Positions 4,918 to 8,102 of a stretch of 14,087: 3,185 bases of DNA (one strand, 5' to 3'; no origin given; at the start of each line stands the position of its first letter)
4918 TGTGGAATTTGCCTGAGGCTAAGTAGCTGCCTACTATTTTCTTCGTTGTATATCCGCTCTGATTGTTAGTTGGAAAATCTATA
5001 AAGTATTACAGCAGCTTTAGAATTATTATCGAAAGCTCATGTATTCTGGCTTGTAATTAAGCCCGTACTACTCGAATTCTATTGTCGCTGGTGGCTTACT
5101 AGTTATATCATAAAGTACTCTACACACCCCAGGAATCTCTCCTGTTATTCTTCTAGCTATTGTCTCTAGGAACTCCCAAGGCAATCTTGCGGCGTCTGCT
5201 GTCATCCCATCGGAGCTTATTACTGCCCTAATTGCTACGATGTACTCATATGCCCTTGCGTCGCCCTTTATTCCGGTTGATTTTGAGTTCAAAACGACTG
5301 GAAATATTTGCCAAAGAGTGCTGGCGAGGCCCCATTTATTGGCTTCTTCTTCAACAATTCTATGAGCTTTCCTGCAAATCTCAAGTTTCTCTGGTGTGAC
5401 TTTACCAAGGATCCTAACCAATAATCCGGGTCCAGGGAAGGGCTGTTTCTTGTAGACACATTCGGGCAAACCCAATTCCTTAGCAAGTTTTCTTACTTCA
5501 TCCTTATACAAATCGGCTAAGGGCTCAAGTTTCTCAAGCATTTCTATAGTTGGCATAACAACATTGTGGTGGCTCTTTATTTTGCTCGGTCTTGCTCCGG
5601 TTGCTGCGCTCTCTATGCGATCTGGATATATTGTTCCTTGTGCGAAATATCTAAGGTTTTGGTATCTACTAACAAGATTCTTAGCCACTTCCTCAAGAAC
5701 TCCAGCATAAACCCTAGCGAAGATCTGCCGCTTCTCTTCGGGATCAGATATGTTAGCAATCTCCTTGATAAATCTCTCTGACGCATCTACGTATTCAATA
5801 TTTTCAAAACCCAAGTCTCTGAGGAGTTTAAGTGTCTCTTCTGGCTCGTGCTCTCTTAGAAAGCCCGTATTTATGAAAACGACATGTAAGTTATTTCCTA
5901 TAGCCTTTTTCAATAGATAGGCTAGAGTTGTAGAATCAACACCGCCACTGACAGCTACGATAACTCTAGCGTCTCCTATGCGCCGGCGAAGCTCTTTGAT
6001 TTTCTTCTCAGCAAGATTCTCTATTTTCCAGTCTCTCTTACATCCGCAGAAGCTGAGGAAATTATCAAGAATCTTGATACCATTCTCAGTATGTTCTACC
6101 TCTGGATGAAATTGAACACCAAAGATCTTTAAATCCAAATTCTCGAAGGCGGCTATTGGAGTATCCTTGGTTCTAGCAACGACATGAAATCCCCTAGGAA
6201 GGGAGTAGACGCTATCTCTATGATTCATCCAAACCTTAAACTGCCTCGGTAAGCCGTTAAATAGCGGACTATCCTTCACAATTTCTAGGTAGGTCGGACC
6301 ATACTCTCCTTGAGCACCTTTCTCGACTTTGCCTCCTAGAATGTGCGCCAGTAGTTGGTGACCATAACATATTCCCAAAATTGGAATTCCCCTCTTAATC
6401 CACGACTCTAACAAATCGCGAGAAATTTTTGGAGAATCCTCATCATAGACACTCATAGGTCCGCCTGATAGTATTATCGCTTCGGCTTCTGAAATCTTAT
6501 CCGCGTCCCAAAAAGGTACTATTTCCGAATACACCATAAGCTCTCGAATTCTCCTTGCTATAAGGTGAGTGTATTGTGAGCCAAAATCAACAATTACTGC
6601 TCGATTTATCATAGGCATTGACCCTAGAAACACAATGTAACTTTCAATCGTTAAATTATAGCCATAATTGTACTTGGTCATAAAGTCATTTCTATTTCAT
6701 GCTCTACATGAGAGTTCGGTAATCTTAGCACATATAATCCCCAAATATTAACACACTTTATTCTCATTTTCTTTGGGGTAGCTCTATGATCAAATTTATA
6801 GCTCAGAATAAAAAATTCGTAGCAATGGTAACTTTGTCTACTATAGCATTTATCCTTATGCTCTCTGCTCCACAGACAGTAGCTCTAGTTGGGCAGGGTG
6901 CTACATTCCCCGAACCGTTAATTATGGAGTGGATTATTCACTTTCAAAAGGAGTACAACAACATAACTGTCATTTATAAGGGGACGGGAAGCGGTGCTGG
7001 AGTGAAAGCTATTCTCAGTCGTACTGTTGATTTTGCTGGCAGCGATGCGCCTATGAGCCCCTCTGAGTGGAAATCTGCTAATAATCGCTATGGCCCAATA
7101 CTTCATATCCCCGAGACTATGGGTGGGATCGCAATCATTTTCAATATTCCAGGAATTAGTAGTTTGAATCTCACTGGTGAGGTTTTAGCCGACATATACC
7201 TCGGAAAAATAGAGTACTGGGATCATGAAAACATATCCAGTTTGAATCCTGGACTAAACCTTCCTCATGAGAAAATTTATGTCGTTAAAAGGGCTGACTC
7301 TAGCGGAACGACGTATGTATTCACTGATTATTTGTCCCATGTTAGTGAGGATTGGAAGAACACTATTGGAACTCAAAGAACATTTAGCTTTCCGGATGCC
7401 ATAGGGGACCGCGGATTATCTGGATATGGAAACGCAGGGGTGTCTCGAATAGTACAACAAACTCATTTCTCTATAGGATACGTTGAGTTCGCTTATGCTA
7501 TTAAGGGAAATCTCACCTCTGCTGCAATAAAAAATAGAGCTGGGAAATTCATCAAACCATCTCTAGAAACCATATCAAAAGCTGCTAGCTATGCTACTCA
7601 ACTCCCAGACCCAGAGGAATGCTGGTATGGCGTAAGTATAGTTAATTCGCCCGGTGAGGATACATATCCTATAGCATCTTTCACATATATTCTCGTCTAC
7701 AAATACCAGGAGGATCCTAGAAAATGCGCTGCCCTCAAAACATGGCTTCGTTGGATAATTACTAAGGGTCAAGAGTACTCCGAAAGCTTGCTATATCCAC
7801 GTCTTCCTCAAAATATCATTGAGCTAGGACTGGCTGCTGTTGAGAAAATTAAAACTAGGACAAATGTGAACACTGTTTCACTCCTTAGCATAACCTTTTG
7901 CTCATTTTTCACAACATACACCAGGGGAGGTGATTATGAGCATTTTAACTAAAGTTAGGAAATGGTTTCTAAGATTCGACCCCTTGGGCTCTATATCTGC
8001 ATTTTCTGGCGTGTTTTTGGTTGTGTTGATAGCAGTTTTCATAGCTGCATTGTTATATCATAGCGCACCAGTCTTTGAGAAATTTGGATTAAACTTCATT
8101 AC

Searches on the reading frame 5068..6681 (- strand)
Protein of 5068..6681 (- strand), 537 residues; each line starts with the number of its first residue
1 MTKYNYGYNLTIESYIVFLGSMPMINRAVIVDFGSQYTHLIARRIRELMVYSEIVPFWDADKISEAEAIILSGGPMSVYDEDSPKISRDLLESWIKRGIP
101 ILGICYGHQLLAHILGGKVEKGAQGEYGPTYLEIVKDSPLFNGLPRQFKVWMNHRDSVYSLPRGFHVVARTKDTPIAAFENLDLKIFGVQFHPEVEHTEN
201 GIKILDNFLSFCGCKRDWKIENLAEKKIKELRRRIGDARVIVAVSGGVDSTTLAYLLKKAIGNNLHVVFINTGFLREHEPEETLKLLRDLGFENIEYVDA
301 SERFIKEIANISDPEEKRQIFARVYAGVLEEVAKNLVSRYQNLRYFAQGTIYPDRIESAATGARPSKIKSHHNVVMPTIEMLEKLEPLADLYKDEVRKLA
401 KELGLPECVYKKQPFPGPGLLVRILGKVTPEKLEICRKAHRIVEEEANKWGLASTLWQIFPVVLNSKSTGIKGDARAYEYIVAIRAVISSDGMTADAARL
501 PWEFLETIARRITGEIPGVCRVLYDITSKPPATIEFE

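Call 8: search_protein_families(library=pfam, proteins=[window:5068-6681:-])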
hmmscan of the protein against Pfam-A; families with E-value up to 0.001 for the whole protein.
window:5068-6681:- (537 aa): 8 families
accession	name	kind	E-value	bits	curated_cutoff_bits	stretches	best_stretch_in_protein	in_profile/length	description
PF00117.34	GATase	-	1.5e-46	158.9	22.8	1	29-209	1-187/190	Glutamine amidotransferase class-I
PF00958.27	GMP_synt_C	-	6.5e-37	125.9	27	1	445-536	1-92/92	GMP synthase C terminal domain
PF07722.19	Peptidase_C26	-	5.3e-15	56.2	20.5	1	86-194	93-219/219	Peptidase C26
PF02540.23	NAD_synthase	-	4.6e-14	52.6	21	2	227-297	8-79/242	NAD synthase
PF03054.22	tRNA_Me_trans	-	1.3e-06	28.6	20.6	0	239-271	2-33/202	tRNA methyl transferase HUP domain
PF06508.19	QueC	-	7e-05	22.9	22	0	240-322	2-80/210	Queuosine biosynthesis protein QueC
PF01171.26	ATP_bind_3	-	0.00031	21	27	1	240-274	2-39/182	PP-loop family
PF07685.20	GATase_3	-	0.00072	19.7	27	0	60-116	34-93/196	CobB/CobQ-like glutamine amidotransferase domain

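Call 21: find_encoding_contigs(protein=window:5068-6681:-, flank=6000, max_places=10)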
Protein window:5068-6681:- (537 aa): 2 contigs read that carry it; 2 places shown.
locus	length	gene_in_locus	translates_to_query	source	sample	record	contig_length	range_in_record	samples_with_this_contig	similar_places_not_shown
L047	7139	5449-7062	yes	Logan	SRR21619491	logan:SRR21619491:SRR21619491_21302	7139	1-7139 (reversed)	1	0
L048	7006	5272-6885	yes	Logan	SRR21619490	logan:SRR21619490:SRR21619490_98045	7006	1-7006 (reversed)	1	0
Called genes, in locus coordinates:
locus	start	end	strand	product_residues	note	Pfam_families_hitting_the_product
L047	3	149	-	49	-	?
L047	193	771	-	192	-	-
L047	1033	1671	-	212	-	PF01895:PhoU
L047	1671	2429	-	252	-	PF02463:SMC_N, PF03215:Rad17 (weak), PF00005:ABC_tran, PF09818:ABC_ATPase (faint), PF13401:AAA_22 (weak), PF13304:AAA_21 (weak)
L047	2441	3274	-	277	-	PF00528:BPD_transp_1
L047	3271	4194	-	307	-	PF00528:BPD_transp_1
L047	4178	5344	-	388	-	PF01547:SBP_bac_1, PF12849:PBP_like_2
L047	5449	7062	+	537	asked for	PF00117:GATase, PF07722:Peptidase_C26, PF02540:NAD_synthase (weak), PF03054:tRNA_Me_trans (faint), PF00958:GMP_synt_C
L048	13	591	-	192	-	-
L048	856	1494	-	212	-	PF01895:PhoU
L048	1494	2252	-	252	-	PF02463:SMC_N, PF03215:Rad17 (weak), PF00005:ABC_tran, PF09818:ABC_ATPase (faint), PF13401:AAA_22 (weak), PF13304:AAA_21 (weak)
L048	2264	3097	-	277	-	PF00528:BPD_transp_1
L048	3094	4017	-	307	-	PF00528:BPD_transp_1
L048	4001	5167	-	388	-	PF01547:SBP_bac_1, PF12849:PBP_like_2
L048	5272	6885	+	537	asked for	PF00117:GATase, PF07722:Peptidase_C26, PF02540:NAD_synthase (weak), PF03054:tRNA_Me_trans (faint), PF00958:GMP_synt_C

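Call 48: find_related_loci(query=window:5071-6615:-, collection=genome_contigs, flank=2500)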
Query window:5071-6615:- (515 aa) in genome_contigs; peptide patterns used: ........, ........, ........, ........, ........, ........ (x = any residue, [..] = any of these).
34 stretches matched a pattern; 1 encode a relative of the query (tblastn E <= 1e-3); 1 distinct loci.
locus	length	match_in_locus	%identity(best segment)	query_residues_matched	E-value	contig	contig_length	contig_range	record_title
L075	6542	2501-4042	75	1-515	0e+0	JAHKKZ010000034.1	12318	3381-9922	MAG: Candidatus Njordarchaeota archaeon isolate B13_G17 GBS17_34, whole genome shotgun sequence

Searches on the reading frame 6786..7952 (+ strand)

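Call 8: search_protein_families(library=pfam, proteins=[window:6786-7952:+])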
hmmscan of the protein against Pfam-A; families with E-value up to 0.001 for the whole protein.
window:6786-7952:+ (388 aa): 3 families
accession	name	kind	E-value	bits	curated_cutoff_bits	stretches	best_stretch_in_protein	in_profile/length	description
PF12849.12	PBP_like_2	-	2.8e-37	129.4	27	1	29-326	5-265/267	PBP superfamily domain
PF01547.30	SBP_bac_1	-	1.2e-07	32.4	26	1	38-267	7-232/307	Bacterial extracellular solute-binding protein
PF12727.12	PBP_like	-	0.00069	19.3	27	0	52-91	3-42/193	PBP superfamily domain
